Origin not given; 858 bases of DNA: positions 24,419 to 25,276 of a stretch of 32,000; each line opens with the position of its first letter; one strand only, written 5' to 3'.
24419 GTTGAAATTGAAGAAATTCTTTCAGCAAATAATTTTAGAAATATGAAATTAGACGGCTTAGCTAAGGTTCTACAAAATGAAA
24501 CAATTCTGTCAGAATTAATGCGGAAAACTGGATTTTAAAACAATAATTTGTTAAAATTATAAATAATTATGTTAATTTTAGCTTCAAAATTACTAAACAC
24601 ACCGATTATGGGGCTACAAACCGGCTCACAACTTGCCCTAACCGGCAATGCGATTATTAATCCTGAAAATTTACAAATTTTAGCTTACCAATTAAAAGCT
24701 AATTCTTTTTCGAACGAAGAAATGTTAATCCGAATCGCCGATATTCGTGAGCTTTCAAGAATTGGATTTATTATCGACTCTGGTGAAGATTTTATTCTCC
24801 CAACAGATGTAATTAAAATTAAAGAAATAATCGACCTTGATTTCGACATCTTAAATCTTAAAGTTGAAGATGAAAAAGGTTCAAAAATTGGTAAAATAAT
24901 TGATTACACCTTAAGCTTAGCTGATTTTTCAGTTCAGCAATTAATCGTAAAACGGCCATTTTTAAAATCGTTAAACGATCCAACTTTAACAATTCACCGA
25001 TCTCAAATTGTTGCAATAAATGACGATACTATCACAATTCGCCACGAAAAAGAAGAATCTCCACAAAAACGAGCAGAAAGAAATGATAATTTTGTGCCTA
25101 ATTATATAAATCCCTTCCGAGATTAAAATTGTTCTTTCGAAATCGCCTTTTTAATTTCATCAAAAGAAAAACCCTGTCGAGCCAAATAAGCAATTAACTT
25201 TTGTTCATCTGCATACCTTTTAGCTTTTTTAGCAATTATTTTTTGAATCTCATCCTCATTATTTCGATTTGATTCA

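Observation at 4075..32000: Large over-representation of the palindrome TTCGAA (mostly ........) in the backbone and none in the island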

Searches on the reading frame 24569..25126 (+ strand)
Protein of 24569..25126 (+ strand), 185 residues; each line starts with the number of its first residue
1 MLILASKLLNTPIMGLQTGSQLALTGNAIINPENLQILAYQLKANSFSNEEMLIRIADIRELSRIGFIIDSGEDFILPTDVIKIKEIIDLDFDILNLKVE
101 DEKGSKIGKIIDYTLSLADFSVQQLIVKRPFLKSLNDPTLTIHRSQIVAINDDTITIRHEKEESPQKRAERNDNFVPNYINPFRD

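Call 45: search_protein_families(library=pfam, proteins=[window:24569-25126:+], max_evalue=0.01)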
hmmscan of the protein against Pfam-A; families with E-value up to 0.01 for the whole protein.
window:24569-25126:+ (185 aa): 2 families
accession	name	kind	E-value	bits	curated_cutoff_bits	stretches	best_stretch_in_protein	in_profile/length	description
PF05239.21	PRC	-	3.3e-05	24.3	21.2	1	93-159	8-73/78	PRC-barrel domain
PF20384.3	DUF6679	-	0.0077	16.7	23.9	0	135-164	20-49/103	Family of unknown function (DUF6679)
